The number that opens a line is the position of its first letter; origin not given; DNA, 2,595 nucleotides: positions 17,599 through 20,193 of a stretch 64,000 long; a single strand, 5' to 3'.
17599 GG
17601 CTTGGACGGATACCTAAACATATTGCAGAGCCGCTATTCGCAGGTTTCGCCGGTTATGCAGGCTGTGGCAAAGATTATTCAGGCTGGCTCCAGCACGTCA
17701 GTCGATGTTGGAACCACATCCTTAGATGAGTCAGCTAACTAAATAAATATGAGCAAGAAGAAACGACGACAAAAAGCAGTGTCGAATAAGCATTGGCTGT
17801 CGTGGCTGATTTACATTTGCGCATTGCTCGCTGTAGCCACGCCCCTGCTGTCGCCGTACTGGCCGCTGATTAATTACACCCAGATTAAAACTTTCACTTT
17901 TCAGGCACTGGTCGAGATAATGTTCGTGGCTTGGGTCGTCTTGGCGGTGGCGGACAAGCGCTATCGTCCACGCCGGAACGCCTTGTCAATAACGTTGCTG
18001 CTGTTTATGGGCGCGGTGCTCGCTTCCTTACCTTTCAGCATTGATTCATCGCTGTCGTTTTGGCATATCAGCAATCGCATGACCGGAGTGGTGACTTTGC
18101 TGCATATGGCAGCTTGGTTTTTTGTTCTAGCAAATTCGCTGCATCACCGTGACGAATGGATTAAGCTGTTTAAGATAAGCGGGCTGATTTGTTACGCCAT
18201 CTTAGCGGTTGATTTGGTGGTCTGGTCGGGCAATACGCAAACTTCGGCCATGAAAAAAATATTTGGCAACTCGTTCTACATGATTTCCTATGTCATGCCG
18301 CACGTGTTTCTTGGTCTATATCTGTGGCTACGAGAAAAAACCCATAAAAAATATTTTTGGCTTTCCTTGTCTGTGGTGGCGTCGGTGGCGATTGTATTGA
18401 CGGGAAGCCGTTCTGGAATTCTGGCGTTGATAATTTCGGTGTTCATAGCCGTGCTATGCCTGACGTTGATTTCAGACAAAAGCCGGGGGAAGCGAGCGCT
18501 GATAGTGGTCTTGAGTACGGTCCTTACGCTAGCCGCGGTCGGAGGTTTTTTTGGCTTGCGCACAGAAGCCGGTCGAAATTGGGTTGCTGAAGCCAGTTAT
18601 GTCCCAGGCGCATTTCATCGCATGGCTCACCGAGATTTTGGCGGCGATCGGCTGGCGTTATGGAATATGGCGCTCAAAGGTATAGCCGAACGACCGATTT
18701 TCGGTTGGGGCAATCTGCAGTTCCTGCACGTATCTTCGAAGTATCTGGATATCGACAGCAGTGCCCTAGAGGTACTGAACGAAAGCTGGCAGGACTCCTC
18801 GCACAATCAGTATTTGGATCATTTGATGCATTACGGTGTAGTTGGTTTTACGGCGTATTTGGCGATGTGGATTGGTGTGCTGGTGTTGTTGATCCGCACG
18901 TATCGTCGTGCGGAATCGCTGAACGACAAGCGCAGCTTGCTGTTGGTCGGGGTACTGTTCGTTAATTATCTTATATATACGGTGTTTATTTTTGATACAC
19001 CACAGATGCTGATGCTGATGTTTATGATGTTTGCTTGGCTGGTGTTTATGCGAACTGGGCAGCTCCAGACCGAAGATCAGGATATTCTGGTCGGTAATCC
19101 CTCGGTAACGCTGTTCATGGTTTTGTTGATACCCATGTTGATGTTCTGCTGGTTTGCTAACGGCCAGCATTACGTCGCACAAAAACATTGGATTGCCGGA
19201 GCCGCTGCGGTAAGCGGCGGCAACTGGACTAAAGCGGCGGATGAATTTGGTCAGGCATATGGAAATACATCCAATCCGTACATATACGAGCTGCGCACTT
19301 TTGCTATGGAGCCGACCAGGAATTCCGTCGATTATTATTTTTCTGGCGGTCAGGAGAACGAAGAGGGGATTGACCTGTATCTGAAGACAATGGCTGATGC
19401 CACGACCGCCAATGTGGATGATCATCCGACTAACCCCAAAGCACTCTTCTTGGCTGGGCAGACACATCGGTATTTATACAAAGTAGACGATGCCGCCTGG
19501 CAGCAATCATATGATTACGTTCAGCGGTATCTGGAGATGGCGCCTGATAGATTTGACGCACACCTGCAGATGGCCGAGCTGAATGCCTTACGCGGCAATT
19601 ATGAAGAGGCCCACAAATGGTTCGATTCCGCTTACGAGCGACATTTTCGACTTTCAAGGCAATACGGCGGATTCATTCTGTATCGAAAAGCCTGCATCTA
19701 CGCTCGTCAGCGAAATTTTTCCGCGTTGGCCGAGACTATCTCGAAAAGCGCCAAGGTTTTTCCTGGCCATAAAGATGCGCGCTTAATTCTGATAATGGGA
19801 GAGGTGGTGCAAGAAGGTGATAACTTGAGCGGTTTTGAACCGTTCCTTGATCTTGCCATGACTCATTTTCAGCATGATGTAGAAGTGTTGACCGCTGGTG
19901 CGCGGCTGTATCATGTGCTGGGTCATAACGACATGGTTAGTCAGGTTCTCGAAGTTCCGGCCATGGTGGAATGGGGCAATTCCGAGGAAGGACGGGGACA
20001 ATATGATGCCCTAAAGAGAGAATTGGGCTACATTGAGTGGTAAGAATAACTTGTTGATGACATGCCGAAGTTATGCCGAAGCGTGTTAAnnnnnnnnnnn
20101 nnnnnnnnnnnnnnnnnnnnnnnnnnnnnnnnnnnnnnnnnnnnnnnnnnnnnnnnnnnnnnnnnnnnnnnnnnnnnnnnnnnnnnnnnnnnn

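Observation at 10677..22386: Glycan locus with four tandem, divergent Wzy_C(O-antigen-ligase)-TPR fusion proteins downstream of GT4 and a WbaP-like initiator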

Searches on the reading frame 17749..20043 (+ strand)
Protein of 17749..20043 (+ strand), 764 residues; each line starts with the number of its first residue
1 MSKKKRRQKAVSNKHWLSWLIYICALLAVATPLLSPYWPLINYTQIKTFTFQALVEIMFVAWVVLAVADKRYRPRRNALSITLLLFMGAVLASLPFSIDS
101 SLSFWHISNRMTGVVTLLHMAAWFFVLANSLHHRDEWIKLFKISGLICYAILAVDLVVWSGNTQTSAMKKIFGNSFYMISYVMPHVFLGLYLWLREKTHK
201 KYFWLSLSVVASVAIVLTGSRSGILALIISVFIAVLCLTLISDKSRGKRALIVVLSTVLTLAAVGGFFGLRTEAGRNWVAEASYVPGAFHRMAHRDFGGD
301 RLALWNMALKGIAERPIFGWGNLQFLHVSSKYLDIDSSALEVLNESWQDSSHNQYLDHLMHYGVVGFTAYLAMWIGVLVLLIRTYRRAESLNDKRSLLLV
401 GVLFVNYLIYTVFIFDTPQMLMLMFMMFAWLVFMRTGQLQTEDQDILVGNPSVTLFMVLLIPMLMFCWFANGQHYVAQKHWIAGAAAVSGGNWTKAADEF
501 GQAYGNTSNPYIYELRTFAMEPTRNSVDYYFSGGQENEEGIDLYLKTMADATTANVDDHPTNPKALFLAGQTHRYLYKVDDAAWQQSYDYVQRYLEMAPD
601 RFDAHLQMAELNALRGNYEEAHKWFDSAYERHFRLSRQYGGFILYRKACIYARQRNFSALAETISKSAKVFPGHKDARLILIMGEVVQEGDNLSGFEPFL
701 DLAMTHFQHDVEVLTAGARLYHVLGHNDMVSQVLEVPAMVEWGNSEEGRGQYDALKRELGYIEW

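Call 4: search_protein_families(library=pfam, proteins=[window:17749-20043:+], max_evalue=0.01)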
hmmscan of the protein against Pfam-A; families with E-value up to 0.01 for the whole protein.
window:17749-20043:+ (764 aa): 6 families
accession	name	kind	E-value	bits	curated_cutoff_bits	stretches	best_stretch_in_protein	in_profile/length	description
PF04932.20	Wzy_C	-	8.8e-21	74.7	31.7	1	208-371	3-149/149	O-Antigen ligase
PF13431.12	TPR_17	-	7.3e-05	23.2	24.4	0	592-622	3-33/34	Tetratricopeptide repeat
PF13432.12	TPR_16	-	0.00026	21.8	32.7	0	590-630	19-59/65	Tetratricopeptide repeat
PF13424.12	TPR_12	-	0.00047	20.7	30.1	0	603-654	4-58/77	Tetratricopeptide repeat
PF14559.12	TPR_19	-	0.0024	18.6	25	0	585-627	8-50/68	Tetratricopeptide repeat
PF13428.12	TPR_14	-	0.006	17.6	23.5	0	603-632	2-31/44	Tetratricopeptide repeat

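Call 5: search_protein_families(library=ncbifam, proteins=[window:17749-20043:+], max_evalue=0.01)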
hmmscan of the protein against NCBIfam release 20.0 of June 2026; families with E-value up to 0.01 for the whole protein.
window:17749-20043:+ (764 aa): 3 families
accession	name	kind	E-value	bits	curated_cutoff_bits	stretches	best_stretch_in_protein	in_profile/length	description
TIGR04370.1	glyco_rpt_poly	subfamily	0.00074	18.6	40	1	168-272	132-235/396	oligosaccharide repeat unit polymerase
TIGR02917.1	PEP_TPR_lipo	equivalog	0.0029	15.5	312.2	0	585-632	516-563/899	XrtA/PEP-CTERM system TPR-repeat protein PrsT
NF047558.1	TPR_END_plus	domain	0.0033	17.4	32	0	644-659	2-17/56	TPR end-of-group domain-containing protein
